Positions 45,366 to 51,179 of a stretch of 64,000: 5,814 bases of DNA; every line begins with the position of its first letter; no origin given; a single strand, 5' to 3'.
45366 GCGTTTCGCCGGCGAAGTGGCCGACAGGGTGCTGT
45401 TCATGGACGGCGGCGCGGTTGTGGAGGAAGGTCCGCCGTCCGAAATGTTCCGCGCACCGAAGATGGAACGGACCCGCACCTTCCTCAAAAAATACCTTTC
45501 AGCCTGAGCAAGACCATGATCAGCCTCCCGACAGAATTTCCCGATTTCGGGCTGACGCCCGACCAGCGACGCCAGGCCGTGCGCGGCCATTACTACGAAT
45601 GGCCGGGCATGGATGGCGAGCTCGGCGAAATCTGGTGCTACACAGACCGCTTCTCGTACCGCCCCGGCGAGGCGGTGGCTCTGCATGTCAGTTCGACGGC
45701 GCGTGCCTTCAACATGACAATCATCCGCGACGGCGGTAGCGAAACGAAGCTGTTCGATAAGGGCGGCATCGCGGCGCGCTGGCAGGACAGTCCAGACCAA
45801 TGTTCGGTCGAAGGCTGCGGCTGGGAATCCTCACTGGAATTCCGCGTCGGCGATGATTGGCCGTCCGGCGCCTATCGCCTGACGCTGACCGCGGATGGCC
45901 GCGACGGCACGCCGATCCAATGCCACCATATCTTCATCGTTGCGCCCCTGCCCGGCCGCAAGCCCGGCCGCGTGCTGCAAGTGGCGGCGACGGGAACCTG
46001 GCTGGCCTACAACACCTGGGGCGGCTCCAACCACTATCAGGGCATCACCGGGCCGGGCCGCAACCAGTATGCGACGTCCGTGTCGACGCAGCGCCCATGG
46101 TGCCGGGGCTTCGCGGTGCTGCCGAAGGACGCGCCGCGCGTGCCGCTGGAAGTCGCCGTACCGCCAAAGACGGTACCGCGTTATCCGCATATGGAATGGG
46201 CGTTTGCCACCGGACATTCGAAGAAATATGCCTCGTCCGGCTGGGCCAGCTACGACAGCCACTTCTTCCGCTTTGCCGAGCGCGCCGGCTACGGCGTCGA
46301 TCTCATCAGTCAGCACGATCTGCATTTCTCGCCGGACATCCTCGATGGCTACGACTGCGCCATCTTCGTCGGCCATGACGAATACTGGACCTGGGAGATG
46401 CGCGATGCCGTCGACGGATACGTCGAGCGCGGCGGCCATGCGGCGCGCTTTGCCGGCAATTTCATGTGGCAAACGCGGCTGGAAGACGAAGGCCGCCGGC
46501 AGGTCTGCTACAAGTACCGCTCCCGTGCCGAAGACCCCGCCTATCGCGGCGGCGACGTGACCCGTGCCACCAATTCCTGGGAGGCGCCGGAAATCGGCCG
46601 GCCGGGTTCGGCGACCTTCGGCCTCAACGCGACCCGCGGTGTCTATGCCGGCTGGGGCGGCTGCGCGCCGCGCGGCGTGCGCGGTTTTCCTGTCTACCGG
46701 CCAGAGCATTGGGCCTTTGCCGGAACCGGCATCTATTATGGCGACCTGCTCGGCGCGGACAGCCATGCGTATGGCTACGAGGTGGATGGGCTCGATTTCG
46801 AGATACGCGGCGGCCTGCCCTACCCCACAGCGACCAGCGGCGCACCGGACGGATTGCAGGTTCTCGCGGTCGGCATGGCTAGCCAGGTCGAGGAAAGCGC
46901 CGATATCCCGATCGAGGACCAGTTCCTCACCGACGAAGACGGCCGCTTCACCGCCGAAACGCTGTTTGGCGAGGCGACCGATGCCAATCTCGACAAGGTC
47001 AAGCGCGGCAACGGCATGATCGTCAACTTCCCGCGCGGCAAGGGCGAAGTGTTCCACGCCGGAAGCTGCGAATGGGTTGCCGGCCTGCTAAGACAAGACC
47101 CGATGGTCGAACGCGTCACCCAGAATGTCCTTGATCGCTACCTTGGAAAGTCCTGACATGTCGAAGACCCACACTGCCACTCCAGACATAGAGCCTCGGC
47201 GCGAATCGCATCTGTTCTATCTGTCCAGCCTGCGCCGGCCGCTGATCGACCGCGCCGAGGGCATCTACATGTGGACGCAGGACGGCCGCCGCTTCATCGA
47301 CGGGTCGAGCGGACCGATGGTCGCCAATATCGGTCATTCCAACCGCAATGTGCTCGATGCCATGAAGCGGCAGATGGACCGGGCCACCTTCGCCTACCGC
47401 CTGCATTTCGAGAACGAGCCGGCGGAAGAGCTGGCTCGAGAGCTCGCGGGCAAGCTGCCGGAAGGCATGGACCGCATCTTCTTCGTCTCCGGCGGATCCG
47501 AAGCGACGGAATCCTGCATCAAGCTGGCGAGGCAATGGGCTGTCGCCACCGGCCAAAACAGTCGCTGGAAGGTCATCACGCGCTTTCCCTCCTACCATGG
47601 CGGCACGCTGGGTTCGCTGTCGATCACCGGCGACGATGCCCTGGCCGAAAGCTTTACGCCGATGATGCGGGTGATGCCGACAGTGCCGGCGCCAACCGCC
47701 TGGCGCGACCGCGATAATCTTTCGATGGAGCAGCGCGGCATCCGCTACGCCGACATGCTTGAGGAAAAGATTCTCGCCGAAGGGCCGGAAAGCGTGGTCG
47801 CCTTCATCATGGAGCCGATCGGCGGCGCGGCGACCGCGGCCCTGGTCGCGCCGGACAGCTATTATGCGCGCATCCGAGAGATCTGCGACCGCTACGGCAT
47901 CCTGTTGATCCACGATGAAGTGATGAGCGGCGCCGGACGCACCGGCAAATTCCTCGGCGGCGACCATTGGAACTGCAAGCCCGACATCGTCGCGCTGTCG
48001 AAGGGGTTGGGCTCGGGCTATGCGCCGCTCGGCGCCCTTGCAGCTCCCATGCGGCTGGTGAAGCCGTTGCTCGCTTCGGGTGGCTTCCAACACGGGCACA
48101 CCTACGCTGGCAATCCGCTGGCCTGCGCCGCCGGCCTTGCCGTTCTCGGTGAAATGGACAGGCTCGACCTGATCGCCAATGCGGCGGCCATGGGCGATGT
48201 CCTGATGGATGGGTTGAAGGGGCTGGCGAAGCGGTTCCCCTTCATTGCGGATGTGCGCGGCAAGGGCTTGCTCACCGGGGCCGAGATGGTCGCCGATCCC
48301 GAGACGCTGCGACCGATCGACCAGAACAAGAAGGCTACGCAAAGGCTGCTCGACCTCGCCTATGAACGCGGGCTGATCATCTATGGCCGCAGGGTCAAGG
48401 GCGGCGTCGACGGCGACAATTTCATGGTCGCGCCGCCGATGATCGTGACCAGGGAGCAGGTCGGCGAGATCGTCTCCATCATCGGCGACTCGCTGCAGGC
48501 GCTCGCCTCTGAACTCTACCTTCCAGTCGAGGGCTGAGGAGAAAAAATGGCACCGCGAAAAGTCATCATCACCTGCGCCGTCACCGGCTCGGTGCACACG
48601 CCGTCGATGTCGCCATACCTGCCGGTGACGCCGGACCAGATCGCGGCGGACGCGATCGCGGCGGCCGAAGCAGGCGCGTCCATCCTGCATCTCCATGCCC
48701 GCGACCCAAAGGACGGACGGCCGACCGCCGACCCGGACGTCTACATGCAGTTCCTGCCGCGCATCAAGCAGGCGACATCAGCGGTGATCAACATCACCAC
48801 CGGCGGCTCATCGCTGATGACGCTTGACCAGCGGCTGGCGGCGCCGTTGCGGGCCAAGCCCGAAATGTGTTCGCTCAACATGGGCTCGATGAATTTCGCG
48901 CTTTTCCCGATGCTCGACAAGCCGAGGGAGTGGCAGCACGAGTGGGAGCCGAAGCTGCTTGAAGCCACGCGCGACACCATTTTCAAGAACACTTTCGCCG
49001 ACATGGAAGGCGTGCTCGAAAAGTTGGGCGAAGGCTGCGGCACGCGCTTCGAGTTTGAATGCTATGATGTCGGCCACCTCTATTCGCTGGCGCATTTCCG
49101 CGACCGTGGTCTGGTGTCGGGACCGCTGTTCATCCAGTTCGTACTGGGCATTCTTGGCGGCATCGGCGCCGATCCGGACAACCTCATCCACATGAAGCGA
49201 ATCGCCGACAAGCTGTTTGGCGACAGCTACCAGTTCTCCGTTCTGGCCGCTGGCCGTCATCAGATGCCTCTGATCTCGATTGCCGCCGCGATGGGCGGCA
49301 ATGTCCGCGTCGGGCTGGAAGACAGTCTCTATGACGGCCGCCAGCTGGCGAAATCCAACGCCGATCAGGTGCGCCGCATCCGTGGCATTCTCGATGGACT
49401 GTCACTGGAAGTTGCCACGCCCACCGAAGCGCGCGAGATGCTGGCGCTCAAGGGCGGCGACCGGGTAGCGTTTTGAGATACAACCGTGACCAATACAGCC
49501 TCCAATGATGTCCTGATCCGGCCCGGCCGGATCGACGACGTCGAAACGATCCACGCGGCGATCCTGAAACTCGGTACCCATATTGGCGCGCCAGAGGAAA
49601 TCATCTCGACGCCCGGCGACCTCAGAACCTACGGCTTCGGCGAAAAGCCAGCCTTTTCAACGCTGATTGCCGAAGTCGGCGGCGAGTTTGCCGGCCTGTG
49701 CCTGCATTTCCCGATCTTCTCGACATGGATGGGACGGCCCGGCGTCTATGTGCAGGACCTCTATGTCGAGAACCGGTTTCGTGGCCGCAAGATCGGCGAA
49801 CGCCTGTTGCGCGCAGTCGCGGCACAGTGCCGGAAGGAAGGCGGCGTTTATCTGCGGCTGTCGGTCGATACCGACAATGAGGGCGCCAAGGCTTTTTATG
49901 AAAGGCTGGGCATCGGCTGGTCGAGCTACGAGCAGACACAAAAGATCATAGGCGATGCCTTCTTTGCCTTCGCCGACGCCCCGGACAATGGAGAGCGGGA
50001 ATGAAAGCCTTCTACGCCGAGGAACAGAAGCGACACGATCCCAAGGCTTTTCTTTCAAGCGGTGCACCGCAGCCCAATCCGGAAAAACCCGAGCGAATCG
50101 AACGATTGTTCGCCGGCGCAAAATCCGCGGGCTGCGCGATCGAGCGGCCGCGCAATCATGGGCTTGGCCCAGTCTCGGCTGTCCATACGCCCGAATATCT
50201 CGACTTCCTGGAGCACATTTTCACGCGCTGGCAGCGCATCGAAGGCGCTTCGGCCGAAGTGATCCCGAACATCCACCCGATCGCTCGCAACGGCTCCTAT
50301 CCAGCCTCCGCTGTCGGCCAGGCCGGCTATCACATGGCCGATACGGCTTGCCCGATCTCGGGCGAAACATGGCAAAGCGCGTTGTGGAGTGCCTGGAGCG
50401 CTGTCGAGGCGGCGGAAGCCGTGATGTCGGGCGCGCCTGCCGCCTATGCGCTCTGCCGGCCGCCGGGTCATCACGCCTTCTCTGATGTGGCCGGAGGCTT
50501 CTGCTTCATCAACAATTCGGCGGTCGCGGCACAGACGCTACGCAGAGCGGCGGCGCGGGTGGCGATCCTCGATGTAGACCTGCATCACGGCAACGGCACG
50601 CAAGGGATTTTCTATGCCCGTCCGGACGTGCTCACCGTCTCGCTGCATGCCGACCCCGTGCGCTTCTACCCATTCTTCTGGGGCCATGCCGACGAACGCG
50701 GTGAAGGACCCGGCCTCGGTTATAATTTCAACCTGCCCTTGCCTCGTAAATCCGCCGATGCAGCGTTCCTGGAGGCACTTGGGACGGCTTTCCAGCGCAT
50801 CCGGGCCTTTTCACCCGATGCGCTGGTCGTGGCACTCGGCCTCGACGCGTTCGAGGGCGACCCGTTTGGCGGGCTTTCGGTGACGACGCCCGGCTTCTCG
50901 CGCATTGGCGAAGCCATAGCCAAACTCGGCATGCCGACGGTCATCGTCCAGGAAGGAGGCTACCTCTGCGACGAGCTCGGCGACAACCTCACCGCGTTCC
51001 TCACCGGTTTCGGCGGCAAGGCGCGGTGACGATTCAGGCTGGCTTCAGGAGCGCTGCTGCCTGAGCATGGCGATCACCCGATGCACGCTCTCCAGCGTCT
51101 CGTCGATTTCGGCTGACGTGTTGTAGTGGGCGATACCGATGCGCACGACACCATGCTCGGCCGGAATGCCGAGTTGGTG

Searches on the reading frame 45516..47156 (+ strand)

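Call 45: search_protein_families(library=pfam, proteins=[window:45516-47156:+], max_evalue=0.00001)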
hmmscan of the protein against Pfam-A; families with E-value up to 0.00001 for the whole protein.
window:45516-47156:+ (546 aa): 1 family
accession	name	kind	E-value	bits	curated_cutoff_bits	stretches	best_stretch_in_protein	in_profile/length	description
PF20254.3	DMFA2_C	-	6.8e-68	230.2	27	1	97-525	39-369/374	N,N-dimethylformamidase beta subunit-like, C-terminal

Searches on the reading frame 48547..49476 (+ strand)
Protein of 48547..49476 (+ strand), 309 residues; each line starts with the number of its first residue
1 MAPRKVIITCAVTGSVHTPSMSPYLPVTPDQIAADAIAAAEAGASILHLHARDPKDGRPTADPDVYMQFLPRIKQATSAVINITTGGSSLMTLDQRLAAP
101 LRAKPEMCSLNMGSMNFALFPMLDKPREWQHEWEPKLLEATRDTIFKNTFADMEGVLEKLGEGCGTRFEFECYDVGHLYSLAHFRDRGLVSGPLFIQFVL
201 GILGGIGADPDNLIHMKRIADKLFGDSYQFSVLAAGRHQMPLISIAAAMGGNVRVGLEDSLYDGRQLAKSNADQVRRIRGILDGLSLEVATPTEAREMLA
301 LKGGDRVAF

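Call 45: search_protein_families(library=pfam, proteins=[window:48547-49476:+], max_evalue=0.00001)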
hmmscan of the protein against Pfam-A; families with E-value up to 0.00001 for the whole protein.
window:48547-49476:+ (309 aa): 1 family
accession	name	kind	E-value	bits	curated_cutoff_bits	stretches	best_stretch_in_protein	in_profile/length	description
PF05853.18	BKACE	-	7.2e-107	357.2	24.8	1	5-301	1-274/274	beta-keto acid cleavage enzyme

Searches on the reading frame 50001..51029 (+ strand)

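Call 45: search_protein_families(library=pfam, proteins=[window:50001-51029:+], max_evalue=0.00001)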
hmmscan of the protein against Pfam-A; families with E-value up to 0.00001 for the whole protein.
window:50001-51029:+ (342 aa): 1 family
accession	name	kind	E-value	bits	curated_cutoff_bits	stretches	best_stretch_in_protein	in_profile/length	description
PF00850.24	Hist_deacetyl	-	1.3e-75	255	27.9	1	27-335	2-296/298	Histone deacetylase domain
